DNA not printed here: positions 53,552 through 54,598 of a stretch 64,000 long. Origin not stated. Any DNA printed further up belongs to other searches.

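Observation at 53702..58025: Heme-oxygenase-like diiron enzyme, gentisate-dioxygenase-like bicupin and NitT-type importer in one operon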

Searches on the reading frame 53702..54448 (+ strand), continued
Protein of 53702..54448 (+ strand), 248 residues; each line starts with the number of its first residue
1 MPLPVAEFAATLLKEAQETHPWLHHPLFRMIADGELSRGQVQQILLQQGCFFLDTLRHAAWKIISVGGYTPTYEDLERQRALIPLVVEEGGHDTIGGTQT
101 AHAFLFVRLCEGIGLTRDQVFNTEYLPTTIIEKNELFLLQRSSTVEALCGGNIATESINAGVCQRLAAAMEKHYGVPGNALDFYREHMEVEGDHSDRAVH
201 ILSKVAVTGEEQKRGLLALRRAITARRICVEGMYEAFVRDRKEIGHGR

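Call 12: find_related_loci(query=A1, collection=genome_contigs, flank=10000)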
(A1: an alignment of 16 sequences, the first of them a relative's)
Query A1 (248 aa) in genome_contigs; peptide patterns used: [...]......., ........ (x = any residue, [..] = any of these).
97 stretches matched a pattern; 41 encode a relative of the query (tblastn E <= 1e-3); 40 distinct loci.
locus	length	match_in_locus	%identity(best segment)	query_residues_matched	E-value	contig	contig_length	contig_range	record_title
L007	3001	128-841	79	1-238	9e-133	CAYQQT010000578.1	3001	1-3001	MAG TPA_asm: uncultured bacterium isolate SRP136066_co1_130 genome assembly, contig: NODE_69208_length_3001_cov_28.95213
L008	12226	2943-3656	79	1-238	1e-127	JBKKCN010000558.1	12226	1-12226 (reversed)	MAG: Candidatus Rokuibacteriota bacterium isolate swi_bin.5 k127_9491074, whole genome shotgun sequence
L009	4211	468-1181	80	1-238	1e-128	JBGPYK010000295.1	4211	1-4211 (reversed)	MAG: Candidatus Methylomirabilia bacterium isolate OBJ1_062018_090_15 k141_2263773_length_4211_cov_70.4575, whole genome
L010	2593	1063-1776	77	1-238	1e-129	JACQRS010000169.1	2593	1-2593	MAG: Candidatus Rokuibacteriota bacterium isolate NC_groundwater_1365_Ag_S-0.2um_67_47 S_p2_S4_coassembly_k141_1699419,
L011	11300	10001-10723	75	1-241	2e-123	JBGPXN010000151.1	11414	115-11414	MAG: Candidatus Methylomirabilia bacterium isolate OBJ1_062018_090_37 k141_25287_length_11414_cov_17.8895, whole genome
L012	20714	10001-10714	76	1-238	1e-122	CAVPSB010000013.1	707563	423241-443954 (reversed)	MAG: uncultured Candidatus Rokubacteria bacterium isolate MFD10007.bin.2.196 genome assembly, contig: contig_14731, whol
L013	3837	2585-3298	77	1-238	1e-124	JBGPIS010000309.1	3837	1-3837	MAG: Candidatus Methylomirabilia bacterium isolate OBJ_0618_7090110_328 k141_6280863_length_3837_cov_11.0000, whole geno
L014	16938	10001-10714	74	1-238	2e-120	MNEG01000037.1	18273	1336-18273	MAG: Candidatus Rokubacteria bacterium 13_1_40CM_68_15 13_1_40cm_scaffold_1278, whole genome shotgun sequence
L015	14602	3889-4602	75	1-238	3e-120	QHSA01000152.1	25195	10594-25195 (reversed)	MAG: Candidatus Rokuibacteriota bacterium isolate AR41 14_0929_12_30cm_scaffold_735_curated, whole genome shotgun sequen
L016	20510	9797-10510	74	1-238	8e-120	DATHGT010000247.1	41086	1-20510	MAG TPA_asm: Candidatus Acidoferrum sp. isolate SMAG_U12481 k141_212834, whole genome shotgun sequence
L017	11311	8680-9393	74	1-238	2e-119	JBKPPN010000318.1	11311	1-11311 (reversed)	MAG: Candidatus Methylomirabilota bacterium isolate GS_EKS_MAG_00101 GS_EKS_000000706545, whole genome shotgun sequence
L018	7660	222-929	74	1-236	4e-119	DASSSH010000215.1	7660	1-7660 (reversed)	MAG TPA_asm: Candidatus Methylomirabilota bacterium isolate SMAG_U510 k141_740105, whole genome shotgun sequence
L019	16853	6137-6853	74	1-239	5e-119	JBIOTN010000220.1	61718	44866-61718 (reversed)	MAG: Candidatus Rokuibacteriota bacterium isolate MAG159 k127_607079, whole genome shotgun sequence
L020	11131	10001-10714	74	1-238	7e-118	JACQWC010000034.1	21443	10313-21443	MAG: Candidatus Rokuibacteriota bacterium isolate NC_groundwater_1479_Ag_S-0.65um_71_44 S_p65_S5_coassembly_k141_717981,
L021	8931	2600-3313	79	1-238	9e-118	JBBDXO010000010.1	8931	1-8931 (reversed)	MAG: Candidatus Rokuibacteriota bacterium isolate LejiaD_2_71_22 Lejia_D_11495_length_8931_cov_12, whole genome shotgun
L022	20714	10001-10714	73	1-238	4e-117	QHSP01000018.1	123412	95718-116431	MAG: Candidatus Rokuibacteriota bacterium isolate AR28 14_1009_16_30cm_scaffold_34_curated, whole genome shotgun sequenc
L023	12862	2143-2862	72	1-240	6e-117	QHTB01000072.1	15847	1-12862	MAG: Candidatus Rokuibacteriota bacterium isolate AR17 14_0903_12_30cm_scaffold_1702_curated, whole genome shotgun seque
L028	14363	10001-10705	74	4-238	1e-116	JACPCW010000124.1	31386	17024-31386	MAG: Candidatus Rokuibacteriota bacterium isolate NC_groundwater_293_Ag_S-0.65um_70_13 S6_GD2017_2_S65_scaffold_590, who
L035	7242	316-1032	69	3-245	6e-111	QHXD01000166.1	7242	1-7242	MAG: Acidobacteria bacterium isolate gp5 AA63 14_1009_16_40cm_scaffold_41056_curated, whole genome shotgun sequence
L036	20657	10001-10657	74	17-235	9e-111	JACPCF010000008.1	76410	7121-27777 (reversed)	MAG: Candidatus Rokuibacteriota bacterium isolate NC_groundwater_276_Ag_S-0.2um_68_12 S5_GD2017_2_S2_scaffold_225, whole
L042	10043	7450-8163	71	1-238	9e-115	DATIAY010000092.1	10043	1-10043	MAG TPA_asm: Candidatus Methylomirabilota bacterium isolate SMAG_U16276 k141_1758591, whole genome shotgun sequence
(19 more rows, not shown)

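Call 17: search_protein_representatives(protein=window:53702-54448:+)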
Query: 248 residues. Proteins with E-value up to 0.001 (for the whole library): 187; up to 1e-10: 66; up to 1e-30: 19. The best 150 are listed.
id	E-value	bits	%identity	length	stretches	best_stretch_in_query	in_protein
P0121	1.2e-107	375.3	70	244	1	3-240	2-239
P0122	7.4e-75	267.9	79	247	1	5-167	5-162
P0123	5.9e-69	248.6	88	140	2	145-232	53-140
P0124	1.1e-65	237.9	77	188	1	1-136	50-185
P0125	1.7e-65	237.3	73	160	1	86-239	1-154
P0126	2.1e-55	204.3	75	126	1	5-126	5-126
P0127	3.8e-55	203.4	81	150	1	3-113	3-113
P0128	2.7e-46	174.4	67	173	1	95-222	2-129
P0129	2.5e-45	171.2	75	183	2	5-70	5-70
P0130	8.9e-44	166.2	74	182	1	74-182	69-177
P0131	1.0e-38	149.6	69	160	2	1-72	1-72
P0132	4.0e-38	147.7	64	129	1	1-104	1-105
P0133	1.2e-37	146.2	70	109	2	1-92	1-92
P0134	1.2e-35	139.5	79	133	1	1-84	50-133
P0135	2.2e-35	138.7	81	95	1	11-87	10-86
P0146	1.7e-21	93.2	31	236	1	16-238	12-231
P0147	5.9e-21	91.5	32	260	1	2-239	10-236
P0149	3.9e-20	88.8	31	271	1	5-242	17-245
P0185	6.4e-11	58.6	26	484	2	99-218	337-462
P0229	5.6e-06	42.4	27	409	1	96-239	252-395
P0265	8.8e-05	38.5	26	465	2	22-237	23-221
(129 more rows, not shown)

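Call 32: predict_structure(alignment_id=A2)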
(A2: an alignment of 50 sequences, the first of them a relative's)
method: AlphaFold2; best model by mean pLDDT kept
length: 248 residues; sequences in the alignment: 50
mean_pLDDT: 93.9   pTM: 0.90
mean pLDDT of the five models: 93.9, 93.5, 93.3, 92.9, 92.9
residues with pLDDT >= 90: 218; 70-90: 21; 50-70: 6; < 50: 3
segments of 3 or more residues with pLDDT < 50: 246-248
pLDDT, mean of each block of 10 residues (from residue 1): 94 97 98 98 98 95 90 92 93 96 98 99 98 96 94 93 97 98 93 80 93 98 98 95 58
secondary structure, 60 per line:
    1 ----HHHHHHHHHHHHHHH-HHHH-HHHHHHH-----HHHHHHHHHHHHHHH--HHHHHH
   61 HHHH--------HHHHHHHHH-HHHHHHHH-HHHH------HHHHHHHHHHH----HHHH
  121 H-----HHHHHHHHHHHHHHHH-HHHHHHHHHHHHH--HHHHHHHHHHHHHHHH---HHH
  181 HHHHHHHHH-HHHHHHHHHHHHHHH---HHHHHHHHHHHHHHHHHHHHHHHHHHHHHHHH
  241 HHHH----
elements in order: H5-19 H21-24 H26-32 H38-52 H55-64 H73-81 H83-90 H92-95 H102-112 H117-121 H127-142 H144-156 H159-174 H178-189 H191-205 H209-244

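Call 34: search_protein_families(library=pfam, proteins=[L023:2867-3940:+, L035:1001-2458:+, L036:8147-9937:+, L042:5166-7223:+, L001:8726-9850:+, L001:6841-7989:+, L016:11487-12752:-], max_evalue=0.0001)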
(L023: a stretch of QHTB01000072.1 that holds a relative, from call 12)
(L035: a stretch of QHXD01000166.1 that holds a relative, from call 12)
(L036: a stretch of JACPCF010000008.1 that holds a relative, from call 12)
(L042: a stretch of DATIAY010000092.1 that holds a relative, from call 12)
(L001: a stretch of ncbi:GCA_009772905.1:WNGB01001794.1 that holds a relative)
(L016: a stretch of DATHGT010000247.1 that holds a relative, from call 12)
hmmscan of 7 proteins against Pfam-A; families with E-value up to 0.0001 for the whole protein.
L023:2867-3940:+ (357 aa): 2 families
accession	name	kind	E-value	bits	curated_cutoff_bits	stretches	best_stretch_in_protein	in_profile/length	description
PF13378.12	MR_MLE_C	-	2.1e-57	194.8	29.4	1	145-349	2-218/219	Enolase C-terminal domain-like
PF02746.21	MR_MLE_N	-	1.3e-15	58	22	1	8-125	6-117/117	Mandelate racemase / muconate lactonizing enzyme, N-terminal domain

L035:1001-2458:+ (485 aa): 2 families
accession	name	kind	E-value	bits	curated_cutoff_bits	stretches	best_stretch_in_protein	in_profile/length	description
PF13520.12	AA_permease_2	-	1.5e-34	120.1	27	1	32-444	5-410/427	Amino acid permease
PF00324.27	AA_permease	-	5.1e-21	75.3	24.6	1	41-440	13-417/470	Amino acid permease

L036:8147-9937:+ (596 aa): 2 families
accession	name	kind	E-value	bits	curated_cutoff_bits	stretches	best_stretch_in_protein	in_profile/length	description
PF07969.17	Amidohydro_3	-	4.7e-42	145.5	29.7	1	77-578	1-469/472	Amidohydrolase family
PF01979.26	Amidohydro_1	-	8e-11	42.2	25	1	483-557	270-338/345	Amidohydrolase family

L042:5166-7223:+ (685 aa): 3 families
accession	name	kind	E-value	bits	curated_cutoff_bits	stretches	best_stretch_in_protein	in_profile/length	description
PF00384.28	Molybdopterin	-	8e-45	153.8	24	1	62-469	1-352/353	Molybdopterin oxidoreductase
PF01568.27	Molydop_binding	-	2.9e-22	79.2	26.8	1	575-677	7-108/110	Molydopterin dinucleotide binding domain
PF04879.21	Molybdop_Fe4S4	-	2.1e-13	50.4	22.7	1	8-59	5-55/55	Molybdopterin oxidoreductase Fe4S4 domain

L001:8726-9850:+ (374 aa): 1 family
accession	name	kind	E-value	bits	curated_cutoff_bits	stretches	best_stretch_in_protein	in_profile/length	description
PF08309.17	LVIVD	-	9.8e-15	54.1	20.2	0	191-217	11-37/42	LVIVD repeat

L001:6841-7989:+ (382 aa): 1 family
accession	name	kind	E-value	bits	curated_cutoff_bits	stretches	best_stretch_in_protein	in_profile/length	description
PF04909.20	Amidohydro_2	-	2.2e-22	80.6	26.4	1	88-381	12-289/289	Amidohydrolase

L016:11487-12752:- (421 aa): 3 families
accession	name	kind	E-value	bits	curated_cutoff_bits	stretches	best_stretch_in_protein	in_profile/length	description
PF07690.21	MFS_1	-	3.2e-65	220.8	33.4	2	32-375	1-346/347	Major Facilitator Superfamily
PF00083.30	Sugar_tr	-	1.5e-11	44.3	22.3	1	31-160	6-146/452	Sugar (and other) transporter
PF12832.13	MFS_1_like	-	4.8e-06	26.3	25.2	0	264-388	241-367/373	MFS_1 like family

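Call 35: fold_search(model_id=the predicted structure, library=pdb)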
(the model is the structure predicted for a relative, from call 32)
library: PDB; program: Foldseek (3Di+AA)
matches with E <= 10: 701; with E <= 0.001: 61
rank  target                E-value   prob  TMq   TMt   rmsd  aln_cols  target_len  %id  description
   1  1otw_A                2.1e-08  1.00  0.82  0.79   2.3       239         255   17  Crystal structure of PqqC in complex with PQQ and a putative H2O2 (released 2004-05-11)
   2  3hlx_A                5.8e-08  1.00  0.81  0.80   2.3       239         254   17  Crystal Structure of PqqC Active Site Mutant Y175F in Complex with PQQ (released 2010-05-12)
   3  1otw_B                3.6e-07  1.00  0.81  0.79   2.5       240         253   17  Crystal structure of PqqC in complex with PQQ and a putative H2O2 (released 2004-05-11)
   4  1rcw_A                5.0e-07  1.00  0.74  0.86   2.9       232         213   12  Crystal structure of CT610 from Chlamydia trachomatis (released 2004-05-04)
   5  8vag_A                6.2e-07  1.00  0.75  0.85   2.6       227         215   12  Crystal structure of MnII/MnII CtCADD from Chlamydia trachomatis (released 2024-11-06)
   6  1rcw_B                9.3e-07  1.00  0.74  0.85   2.9       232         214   12  Crystal structure of CT610 from Chlamydia trachomatis (released 2004-05-04)
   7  5vrc_A                1.2e-06  1.00  0.72  0.78   3.4       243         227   20  Crystal structure for Methylobacterium extorquens PqqC (truncation of natural CD fusion) (released 2018-05-16)
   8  8va9_A                1.3e-06  1.00  0.77  0.89   2.4       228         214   14  Crystal structure of FeII/MnII CtCADD from Chlamydia trachomatis (released 2024-11-06)
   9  5vrc_B                1.6e-06  1.00  0.71  0.77   4.1       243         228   20  Crystal structure for Methylobacterium extorquens PqqC (truncation of natural CD fusion) (released 2018-05-16)
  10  1otv_A                1.7e-06  1.00  0.75  0.73   3.4       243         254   16  PqqC, Pyrroloquinolinquinone Synthase C (released 2004-05-11)
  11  3hml_B                2.3e-06  1.00  0.73  0.77   3.5       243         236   16  Crystal Structure of PqqC Active Site Mutant H154S in Complex with PQQ (released 2010-05-12)
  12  5vrc_C                2.4e-06  1.00  0.69  0.76   4.2       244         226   20  Crystal structure for Methylobacterium extorquens PqqC (truncation of natural CD fusion) (released 2018-05-16)
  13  5vrc_D                2.5e-06  1.00  0.70  0.78   3.3       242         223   20  Crystal structure for Methylobacterium extorquens PqqC (truncation of natural CD fusion) (released 2018-05-16)
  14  6p5q_A                4.9e-06  1.00  0.70  0.69   4.0       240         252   14  X-ray structure of Fe(II)-soaked UndA bound to lauric acid (released 2019-09-18)
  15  3dde_A                5.1e-06  1.00  0.68  0.72   4.2       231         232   14  Crystal structure of a domain of unknown function with a heme oxygenase-like fold (sden_3740) from shewanella denitrif (released 2008-06-24)
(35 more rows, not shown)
